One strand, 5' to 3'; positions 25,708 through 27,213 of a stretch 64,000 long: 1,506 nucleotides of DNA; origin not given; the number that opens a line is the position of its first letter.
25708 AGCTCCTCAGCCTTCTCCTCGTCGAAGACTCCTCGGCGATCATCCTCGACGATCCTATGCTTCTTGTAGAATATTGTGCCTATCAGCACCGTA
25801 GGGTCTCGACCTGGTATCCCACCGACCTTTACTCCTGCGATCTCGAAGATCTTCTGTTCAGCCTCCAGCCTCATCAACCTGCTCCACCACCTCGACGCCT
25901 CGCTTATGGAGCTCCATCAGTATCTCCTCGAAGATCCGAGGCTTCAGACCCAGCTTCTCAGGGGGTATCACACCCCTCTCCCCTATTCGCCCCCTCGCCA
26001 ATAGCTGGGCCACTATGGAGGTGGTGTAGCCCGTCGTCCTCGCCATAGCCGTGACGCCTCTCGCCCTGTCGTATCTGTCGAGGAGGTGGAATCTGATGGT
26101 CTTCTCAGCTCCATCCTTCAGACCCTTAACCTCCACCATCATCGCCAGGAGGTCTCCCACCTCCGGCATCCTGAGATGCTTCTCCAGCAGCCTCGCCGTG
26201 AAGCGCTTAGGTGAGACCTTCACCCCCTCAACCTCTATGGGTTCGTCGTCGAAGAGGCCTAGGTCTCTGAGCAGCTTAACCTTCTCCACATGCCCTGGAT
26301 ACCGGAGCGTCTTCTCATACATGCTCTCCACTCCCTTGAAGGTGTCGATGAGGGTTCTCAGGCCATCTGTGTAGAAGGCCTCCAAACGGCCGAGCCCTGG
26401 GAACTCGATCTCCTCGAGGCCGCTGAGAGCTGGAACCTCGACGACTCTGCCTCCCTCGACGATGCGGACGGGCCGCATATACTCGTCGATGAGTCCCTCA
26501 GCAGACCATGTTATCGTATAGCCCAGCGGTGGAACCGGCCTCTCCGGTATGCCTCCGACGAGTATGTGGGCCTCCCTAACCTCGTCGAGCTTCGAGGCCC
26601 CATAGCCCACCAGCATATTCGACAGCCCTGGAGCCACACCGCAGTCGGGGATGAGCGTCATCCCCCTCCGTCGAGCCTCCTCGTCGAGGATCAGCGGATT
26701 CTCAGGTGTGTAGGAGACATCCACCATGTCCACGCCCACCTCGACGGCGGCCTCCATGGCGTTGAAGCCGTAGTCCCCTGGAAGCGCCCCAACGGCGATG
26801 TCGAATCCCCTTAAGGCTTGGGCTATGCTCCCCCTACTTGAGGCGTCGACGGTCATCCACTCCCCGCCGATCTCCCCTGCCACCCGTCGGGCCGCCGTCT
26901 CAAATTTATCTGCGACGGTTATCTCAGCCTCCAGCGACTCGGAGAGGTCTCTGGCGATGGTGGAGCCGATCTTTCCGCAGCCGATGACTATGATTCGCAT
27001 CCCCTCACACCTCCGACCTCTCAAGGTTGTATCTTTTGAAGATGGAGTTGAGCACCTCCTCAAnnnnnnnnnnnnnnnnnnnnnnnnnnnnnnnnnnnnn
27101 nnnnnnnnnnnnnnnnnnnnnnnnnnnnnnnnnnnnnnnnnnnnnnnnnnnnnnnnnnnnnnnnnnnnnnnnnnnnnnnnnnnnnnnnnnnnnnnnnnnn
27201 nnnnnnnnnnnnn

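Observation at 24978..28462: Methyl-transfer operon: non-Pyl MttB-family methyltransferase, saccharopine-DH-like oxidoreductase and MtrH-like methyltransferase, without an adjacent corrinoid protein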

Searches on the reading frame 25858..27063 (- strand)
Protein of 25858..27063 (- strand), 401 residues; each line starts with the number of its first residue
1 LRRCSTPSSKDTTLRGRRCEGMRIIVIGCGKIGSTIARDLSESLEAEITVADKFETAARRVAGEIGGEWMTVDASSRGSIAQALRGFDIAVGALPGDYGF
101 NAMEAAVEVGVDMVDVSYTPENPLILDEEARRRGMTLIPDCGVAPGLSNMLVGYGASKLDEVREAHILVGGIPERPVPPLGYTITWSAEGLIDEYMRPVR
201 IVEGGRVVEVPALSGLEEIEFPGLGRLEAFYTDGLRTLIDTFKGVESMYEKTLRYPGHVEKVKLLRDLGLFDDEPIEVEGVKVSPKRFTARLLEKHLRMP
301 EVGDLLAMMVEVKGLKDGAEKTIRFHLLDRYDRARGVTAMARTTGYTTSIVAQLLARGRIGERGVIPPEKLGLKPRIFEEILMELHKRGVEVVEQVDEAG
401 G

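Call 3: search_protein_families(library=pfam, proteins=[window:25858-27063:-])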
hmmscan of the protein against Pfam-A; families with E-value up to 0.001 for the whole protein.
window:25858-27063:- (401 aa): 6 families
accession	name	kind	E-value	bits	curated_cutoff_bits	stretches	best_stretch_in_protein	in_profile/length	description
PF16653.10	Sacchrp_dh_C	-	1.1e-51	176.9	31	1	142-390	1-265/265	Saccharopine dehydrogenase C-terminal domain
PF03435.24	Sacchrp_dh_NADP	-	6e-16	59.4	25.1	1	24-138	1-129/129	Saccharopine dehydrogenase NADP binding domain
PF02254.24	TrkA_N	-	1.3e-05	25.9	23.8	1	24-83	1-58/116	TrkA-N domain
PF01262.27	AlaDh_PNT_C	-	1.5e-05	25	23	1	21-94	28-100/214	Alanine dehydrogenase/PNT, C-terminal domain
PF01488.26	Shikimate_DH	-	0.00014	22.4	24.3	1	19-91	10-80/138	Shikimate / quinate 5-dehydrogenase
PF02826.25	2-Hacid_dh_C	-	0.00019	21.3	25.1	1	10-62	25-75/178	D-isomer specific 2-hydroxyacid dehydrogenase, NAD binding domain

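Call 4: search_protein_families(library=ncbifam, proteins=[window:25858-27063:-])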
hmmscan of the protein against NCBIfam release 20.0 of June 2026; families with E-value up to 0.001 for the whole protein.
window:25858-27063:- (401 aa): 4 families
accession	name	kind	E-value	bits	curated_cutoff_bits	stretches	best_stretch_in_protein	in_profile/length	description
NF001319.0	PRK00258.3-3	equivalog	1.3e-06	27.7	252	1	19-138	120-239/279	shikimate dehydrogenase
NF007039.0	PRK09496.3-2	equivalog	4e-06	25.9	293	1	22-66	1-44/446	Trk system potassium transporter TrkA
NF007041.0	PRK09496.3-4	equivalog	0.00068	18.5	386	1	22-75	1-51/450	Trk system potassium transporter TrkA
NF000744.0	PRK00045.1-3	equivalog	0.00075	18.5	429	0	18-93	182-257/447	glutamyl-tRNA reductase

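Call 12: find_homologous_proteins(query=window:25861-27000:-)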
Query seq(380 aa) (380 aa): 7917 proteins with E <= 0.001 among 8000 candidates; the best 120 are listed.
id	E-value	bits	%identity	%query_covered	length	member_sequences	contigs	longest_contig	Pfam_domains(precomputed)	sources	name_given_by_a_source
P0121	6.3e-234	794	96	100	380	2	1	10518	PF16653.11,PF03435.25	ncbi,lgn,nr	ncbi:saccharopine dehydrogenase family protein [Candidatus Bathyarchaeota archaeon]|nr:saccharopine 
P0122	2.5e-233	792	96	100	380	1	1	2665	PF16653.11,PF03435.25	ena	-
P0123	4.8e-227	771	92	100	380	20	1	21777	PF16653.11,PF03435.25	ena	-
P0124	1.4e-226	770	93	100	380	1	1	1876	PF16653.11,PF03435.25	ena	-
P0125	6.1e-226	768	92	100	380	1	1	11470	PF16653.11,PF03435.25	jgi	-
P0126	1.3e-212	724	87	100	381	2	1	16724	PF02254.25,PF16653.11,PF01262.28,PF03435.25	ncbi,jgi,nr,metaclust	ncbi:MAG: saccharopine dehydrogenase [Candidatus Bathyarchaeota archaeon B23]|nr:MAG: saccharopine d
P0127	2.4e-199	680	82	98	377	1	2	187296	PF02254.25,PF16653.11,PF01262.28,PF03435.25,PF01488.27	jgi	jgi:saccharopine dehydrogenase-like NADP-dependent oxidoreductase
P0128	1.2e-198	678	82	98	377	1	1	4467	PF02254.25,PF16653.11,PF01262.28,PF03435.25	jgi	jgi:saccharopine dehydrogenase-like NADP-dependent oxidoreductase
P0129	1.5e-170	585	71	98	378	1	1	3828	PF01408.29,PF02254.25,PF16653.11,PF03435.25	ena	-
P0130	2.1e-170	585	71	98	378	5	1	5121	PF01408.29,PF02254.25,PF16653.11,PF03435.25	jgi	-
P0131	3.5e-166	571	69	98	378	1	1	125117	PF01408.29,PF02254.25,PF16653.11,PF03435.25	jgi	-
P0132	2.9e-162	558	69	98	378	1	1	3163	PF01408.29,PF02254.25,PF16653.11,PF03435.25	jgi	-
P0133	3.1e-160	551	67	98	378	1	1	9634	PF16653.11,PF03435.25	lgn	-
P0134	4.4e-160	551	67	98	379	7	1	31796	PF01408.29,PF02254.25,PF16653.11,PF03435.25,PF01488.27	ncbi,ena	-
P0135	6.8e-160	550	67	98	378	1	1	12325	PF01408.29,PF16653.11,PF03435.25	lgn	-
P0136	3.3e-159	548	67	98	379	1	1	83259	PF01408.29,PF02254.25,PF16653.11,PF03435.25,PF03807.24,PF01488.27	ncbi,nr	ncbi:saccharopine dehydrogenase family protein [Candidatus Bathyarchaeota archaeon]|nr:MAG: saccharo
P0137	6.6e-159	547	67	98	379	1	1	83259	PF01408.29,PF02254.25,PF16653.11,PF03435.25,PF03807.24,PF01488.27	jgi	-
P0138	2.0e-157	542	67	98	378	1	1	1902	PF01408.29,PF16653.11,PF03435.25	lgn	-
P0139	3.9e-157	541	64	98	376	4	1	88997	PF16653.11,PF03435.25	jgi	-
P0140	9.3e-157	540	66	98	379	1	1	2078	PF01408.29,PF02254.25,PF16653.11,PF03435.25,PF01488.27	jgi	-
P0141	6.5e-156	537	65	98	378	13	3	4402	PF16653.11,PF03435.25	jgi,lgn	jgi:saccharopine dehydrogenase-like NADP-dependent oxidoreductase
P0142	9.5e-156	537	65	98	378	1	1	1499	PF16653.11,PF03435.25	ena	-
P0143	1.0e-155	537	66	98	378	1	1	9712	PF16653.11,PF03435.25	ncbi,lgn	-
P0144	1.5e-155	536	66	98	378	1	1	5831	PF02254.25,PF16653.11,PF03435.25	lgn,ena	-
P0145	1.6e-155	536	67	98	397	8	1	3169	PF16653.11,PF03435.25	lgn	-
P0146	3.3e-155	535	65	98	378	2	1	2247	PF16653.11,PF03435.25,PF01488.27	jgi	jgi:saccharopine dehydrogenase-like NADP-dependent oxidoreductase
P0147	4.8e-155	534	66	98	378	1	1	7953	PF16653.11,PF03435.25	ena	-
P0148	8.3e-155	534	64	98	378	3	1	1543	PF01408.29,PF16653.11,PF03435.25,PF01488.27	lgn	-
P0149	8.4e-155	534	66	98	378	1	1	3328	PF01408.29,PF16653.11,PF03435.25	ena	-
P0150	8.5e-155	534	65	98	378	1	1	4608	PF01113.27,PF01408.29,PF16653.11,PF03435.25,PF01488.27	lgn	-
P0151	1.1e-154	533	66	98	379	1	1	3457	PF16653.11,PF03435.25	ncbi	-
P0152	1.2e-154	533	64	98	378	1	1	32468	PF01408.29,PF02254.25,PF16653.11,PF03435.25,PF01488.27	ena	-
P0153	1.5e-154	533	66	99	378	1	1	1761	PF16653.11,PF03435.25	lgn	-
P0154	2.6e-154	532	64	98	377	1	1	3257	PF16653.11,PF03435.25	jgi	jgi:saccharopine dehydrogenase-like NADP-dependent oxidoreductase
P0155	6.0e-154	531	62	98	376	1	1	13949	PF02254.25,PF16653.11,PF03435.25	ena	-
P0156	1.1e-153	530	62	98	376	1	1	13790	PF02254.25,PF16653.11,PF03435.25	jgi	-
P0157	1.6e-153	529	67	98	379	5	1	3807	PF16653.11,PF03435.25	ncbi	-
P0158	1.8e-153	529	66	98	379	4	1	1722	PF16653.11,PF03435.25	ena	-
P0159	2.8e-153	529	66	98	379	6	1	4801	PF16653.11,PF03435.25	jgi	-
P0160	3.5e-153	528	63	98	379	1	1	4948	PF16653.11,PF03435.25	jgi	jgi:saccharopine dehydrogenase-like NADP-dependent oxidoreductase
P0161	3.7e-153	528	66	98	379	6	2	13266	PF16653.11,PF03435.25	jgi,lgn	jgi:saccharopine dehydrogenase-like NADP-dependent oxidoreductase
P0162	5.2e-153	528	66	98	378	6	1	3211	PF16653.11,PF03435.25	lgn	-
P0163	5.7e-153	528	65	97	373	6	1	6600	PF16653.11,PF03435.25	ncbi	-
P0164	7.0e-153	527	65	98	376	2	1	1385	PF01408.29,PF16653.11,PF03435.25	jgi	-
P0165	7.0e-153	527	63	98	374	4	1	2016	PF16653.11,PF03435.25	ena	-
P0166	8.3e-153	527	65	98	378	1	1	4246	PF02254.25,PF16653.11,PF03435.25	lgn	-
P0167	9.5e-153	527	66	98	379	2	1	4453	PF16653.11,PF03435.25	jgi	-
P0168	1.1e-152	527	65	98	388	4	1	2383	PF16653.11,PF03435.25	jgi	jgi:saccharopine dehydrogenase-like NADP-dependent oxidoreductase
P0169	1.1e-152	527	65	98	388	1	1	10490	PF16653.11,PF03435.25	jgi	jgi:lysine 6-dehydrogenase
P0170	1.1e-152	527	66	98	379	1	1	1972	PF16653.11,PF03435.25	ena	-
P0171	1.3e-152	526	65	98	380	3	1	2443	PF16653.11,PF03435.25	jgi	jgi:lysine 6-dehydrogenase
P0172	1.9e-152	526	63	98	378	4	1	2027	PF16653.11,PF03435.25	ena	-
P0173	2.4e-152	525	64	98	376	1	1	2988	PF16653.11,PF03435.25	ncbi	-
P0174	2.6e-152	525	65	98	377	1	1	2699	PF16653.11,PF03435.25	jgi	-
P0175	3.4e-152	525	66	98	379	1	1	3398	PF16653.11,PF03435.25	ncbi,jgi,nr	ncbi:MAG: saccharopine dehydrogenase family protein [Candidatus Bathyarchaeota archaeon]|nr:saccharo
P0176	3.6e-152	525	66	98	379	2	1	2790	PF16653.11,PF03435.25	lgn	-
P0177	1.7e-151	523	64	98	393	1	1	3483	PF16653.11,PF03435.25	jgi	jgi:lysine 6-dehydrogenase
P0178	3.7e-151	522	66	98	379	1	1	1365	PF16653.11,PF03435.25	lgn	-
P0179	6.7e-151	521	62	98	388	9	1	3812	PF16653.11,PF03435.25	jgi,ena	-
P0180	1.1e-150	520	64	98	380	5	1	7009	PF16653.11,PF03435.25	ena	-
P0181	1.8e-150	519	64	98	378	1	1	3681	PF16653.11,PF03435.25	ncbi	-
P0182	3.1e-150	519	65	97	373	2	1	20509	PF16653.11,PF03435.25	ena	-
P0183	3.2e-150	519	64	98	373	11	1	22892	PF16653.11,PF03435.25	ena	-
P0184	3.6e-150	518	64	98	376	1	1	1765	PF02254.25,PF16653.11,PF03435.25,PF01488.27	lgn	-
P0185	5.4e-150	518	63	97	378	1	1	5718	PF16653.11,PF03435.25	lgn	-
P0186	1.2e-149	517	64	98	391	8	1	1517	PF16653.11,PF03435.25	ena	-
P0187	4.0e-149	515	63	98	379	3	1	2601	PF16653.11,PF03435.25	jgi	jgi:lysine 6-dehydrogenase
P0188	4.3e-149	515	64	97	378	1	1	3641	PF16653.11,PF03435.25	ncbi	-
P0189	6.6e-149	514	63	98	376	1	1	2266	PF01408.29,PF16653.11,PF03435.25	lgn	-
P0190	7.5e-149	514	64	98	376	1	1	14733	PF01408.29,PF16653.11,PF03435.25,PF01488.27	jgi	-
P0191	8.4e-149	514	60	98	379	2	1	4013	PF16653.11,PF03435.25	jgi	jgi:lysine 6-dehydrogenase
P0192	9.8e-149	514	64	98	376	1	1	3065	PF01408.29,PF16653.11,PF03435.25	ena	-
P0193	1.1e-148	513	66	91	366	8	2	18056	PF16653.11,PF03435.25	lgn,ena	-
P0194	1.2e-147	510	63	98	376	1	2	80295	PF01408.29,PF16653.11,PF03435.25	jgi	-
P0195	1.3e-147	510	62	98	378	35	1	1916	PF16653.11,PF03435.25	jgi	-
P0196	1.6e-147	510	63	98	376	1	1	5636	PF01408.29,PF16653.11,PF03435.25,PF01488.27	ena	-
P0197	1.8e-147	509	61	98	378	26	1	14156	PF16653.11,PF03435.25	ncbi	-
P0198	2.0e-147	509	64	97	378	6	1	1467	PF16653.11,PF03435.25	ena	-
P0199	2.0e-147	509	62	99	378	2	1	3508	PF16653.11,PF03435.25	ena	-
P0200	2.0e-147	509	62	99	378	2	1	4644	PF16653.11,PF03435.25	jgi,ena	-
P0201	2.4e-147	509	62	98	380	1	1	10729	PF16653.11,PF03435.25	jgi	jgi:lysine 6-dehydrogenase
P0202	3.3e-147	509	63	98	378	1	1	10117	PF16653.11,PF03435.25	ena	-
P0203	4.3e-147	508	61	99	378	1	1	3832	PF16653.11,PF03435.25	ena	-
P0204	6.3e-147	508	62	98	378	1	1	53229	PF16653.11,PF03435.25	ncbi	-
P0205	7.2e-147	507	61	98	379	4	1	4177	PF16653.11,PF03435.25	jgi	-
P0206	2.6e-146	506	61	98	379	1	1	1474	PF16653.11,PF03435.25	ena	-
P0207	3.3e-146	505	62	98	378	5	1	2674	PF16653.11,PF03435.25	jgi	jgi:lysine 6-dehydrogenase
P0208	3.9e-146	505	61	99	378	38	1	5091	PF16653.11,PF03435.25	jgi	-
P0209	4.8e-146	505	62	98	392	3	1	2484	PF16653.11,PF03435.25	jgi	jgi:lysine 6-dehydrogenase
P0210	7.3e-146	504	61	100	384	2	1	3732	PF02254.25,PF16653.11,PF03435.25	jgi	-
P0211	7.5e-146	504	63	98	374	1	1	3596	PF16653.11,PF03435.25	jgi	jgi:lysine 6-dehydrogenase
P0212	1.2e-145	503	63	98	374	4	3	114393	PF16653.11,PF03435.25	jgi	-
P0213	1.3e-145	503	61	99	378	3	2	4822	PF16653.11,PF03435.25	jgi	jgi:lysine 6-dehydrogenase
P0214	1.6e-145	503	61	97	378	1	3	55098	PF16653.11,PF03435.25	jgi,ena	-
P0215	2.3e-145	503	61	100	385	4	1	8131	PF01408.29,PF16653.11,PF03435.25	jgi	jgi:lysine 6-dehydrogenase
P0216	2.4e-145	503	61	98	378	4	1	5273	PF16653.11,PF03435.25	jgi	-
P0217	3.8e-145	502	63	98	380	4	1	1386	PF01408.29,PF16653.11,PF03435.25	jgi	jgi:saccharopine dehydrogenase-like NADP-dependent oxidoreductase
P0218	4.3e-145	502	61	98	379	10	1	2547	PF16653.11,PF03435.25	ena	-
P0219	5.0e-145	501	61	99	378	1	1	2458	PF16653.11,PF03435.25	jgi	jgi:lysine 6-dehydrogenase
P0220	5.2e-145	501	61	98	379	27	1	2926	PF16653.11,PF03435.25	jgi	jgi:lysine 6-dehydrogenase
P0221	7.4e-145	501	61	98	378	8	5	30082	PF01408.29,PF16653.11,PF03435.25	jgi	-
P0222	9.0e-145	501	61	98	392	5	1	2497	PF16653.11,PF03435.25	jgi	jgi:saccharopine dehydrogenase-like NADP-dependent oxidoreductase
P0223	1.2e-144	500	61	98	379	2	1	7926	PF16653.11,PF03435.25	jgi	-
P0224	1.2e-144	500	61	98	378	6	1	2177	PF16653.11,PF03435.25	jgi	jgi:lysine 6-dehydrogenase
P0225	1.5e-144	500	62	98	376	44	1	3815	PF01408.29,PF16653.11,PF03435.25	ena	-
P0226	3.1e-144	499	60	98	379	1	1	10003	PF16653.11,PF03435.25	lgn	-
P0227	4.5e-143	495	62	97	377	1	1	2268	PF16653.11,PF03435.25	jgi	jgi:saccharopine dehydrogenase-like NADP-dependent oxidoreductase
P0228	7.4e-143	494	60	100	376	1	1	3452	PF16653.11,PF03435.25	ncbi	-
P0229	8.9e-143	494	58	98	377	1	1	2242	PF16653.11,PF03435.25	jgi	jgi:saccharopine dehydrogenase-like NADP-dependent oxidoreductase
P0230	1.4e-142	493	64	91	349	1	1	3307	PF16653.11,PF03435.25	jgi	jgi:lysine 6-dehydrogenase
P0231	4.7e-142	492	60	98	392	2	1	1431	PF16653.11,PF03435.25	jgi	-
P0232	8.7e-142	491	59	98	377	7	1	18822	PF16653.11,PF03435.25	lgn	-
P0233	1.0e-141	491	61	98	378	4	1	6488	PF16653.11,PF03435.25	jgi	-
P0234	1.8e-141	490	60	98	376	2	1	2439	PF16653.11,PF03435.25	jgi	jgi:lysine 6-dehydrogenase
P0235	2.0e-141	490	60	98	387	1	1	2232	PF16653.11,PF03435.25,PF01488.27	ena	-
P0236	2.3e-141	489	59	98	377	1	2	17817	PF16653.11,PF03435.25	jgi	-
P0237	2.5e-141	489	58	98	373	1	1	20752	PF16653.11,PF03435.25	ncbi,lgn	ncbi:MAG: saccharopine dehydrogenase family protein [Candidatus Bathyarchaeia archaeon]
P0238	2.9e-141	489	64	92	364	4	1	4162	PF16653.11,PF03435.25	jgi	-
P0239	6.7e-141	488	58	98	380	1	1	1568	PF16653.11,PF03435.25,PF01488.27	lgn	-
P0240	9.1e-141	487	57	100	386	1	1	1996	PF02254.25,PF16653.11,PF03435.25,PF03807.24,PF01488.27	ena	-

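Call 13: search_solved_structures(query=window:25861-27000:-, max_evalue=0.001, show_alignments=1)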
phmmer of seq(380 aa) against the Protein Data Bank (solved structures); distinct sequences matched with E-value up to 0.001: 10.
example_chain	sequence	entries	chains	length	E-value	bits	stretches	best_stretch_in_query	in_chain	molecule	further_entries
3abi_A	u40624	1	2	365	2.7e-71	243.9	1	1-371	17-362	Putative uncharacterized protein PH1688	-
2axq_A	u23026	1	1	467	1.9e-19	73.3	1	3-259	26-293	Saccharopine dehydrogenase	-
5l76_A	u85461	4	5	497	5.2e-18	68.6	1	2-258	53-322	Alpha-aminoadipic semialdehyde synthase, mitochondrial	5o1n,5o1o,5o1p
5l78_A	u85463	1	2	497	9.3e-18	67.7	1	2-258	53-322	Alpha-aminoadipic semialdehyde synthase, mitochondrial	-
1e5l_A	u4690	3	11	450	2.4e-16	63.1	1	4-254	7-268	SACCHAROPINE REDUCTASE | Saccharopine dehydrogenase [NADP(+), L-glutamate-forming]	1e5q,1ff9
4ina_A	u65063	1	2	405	2.2e-13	53.3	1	2-368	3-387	saccharopine dehydrogenase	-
8deb_A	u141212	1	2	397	1.6e-12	50.6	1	2-353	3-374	Carboxyspermidine dehydrogenase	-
4rl6_A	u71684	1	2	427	3.8e-11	46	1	107-363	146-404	Saccharopine dehydrogenase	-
3ic5_A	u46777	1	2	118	3.3e-07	33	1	3-88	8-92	putative saccharopine dehydrogenase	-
8h4z_A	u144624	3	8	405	1.8e-06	30.6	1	34-335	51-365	Saccharopine dehydrogenase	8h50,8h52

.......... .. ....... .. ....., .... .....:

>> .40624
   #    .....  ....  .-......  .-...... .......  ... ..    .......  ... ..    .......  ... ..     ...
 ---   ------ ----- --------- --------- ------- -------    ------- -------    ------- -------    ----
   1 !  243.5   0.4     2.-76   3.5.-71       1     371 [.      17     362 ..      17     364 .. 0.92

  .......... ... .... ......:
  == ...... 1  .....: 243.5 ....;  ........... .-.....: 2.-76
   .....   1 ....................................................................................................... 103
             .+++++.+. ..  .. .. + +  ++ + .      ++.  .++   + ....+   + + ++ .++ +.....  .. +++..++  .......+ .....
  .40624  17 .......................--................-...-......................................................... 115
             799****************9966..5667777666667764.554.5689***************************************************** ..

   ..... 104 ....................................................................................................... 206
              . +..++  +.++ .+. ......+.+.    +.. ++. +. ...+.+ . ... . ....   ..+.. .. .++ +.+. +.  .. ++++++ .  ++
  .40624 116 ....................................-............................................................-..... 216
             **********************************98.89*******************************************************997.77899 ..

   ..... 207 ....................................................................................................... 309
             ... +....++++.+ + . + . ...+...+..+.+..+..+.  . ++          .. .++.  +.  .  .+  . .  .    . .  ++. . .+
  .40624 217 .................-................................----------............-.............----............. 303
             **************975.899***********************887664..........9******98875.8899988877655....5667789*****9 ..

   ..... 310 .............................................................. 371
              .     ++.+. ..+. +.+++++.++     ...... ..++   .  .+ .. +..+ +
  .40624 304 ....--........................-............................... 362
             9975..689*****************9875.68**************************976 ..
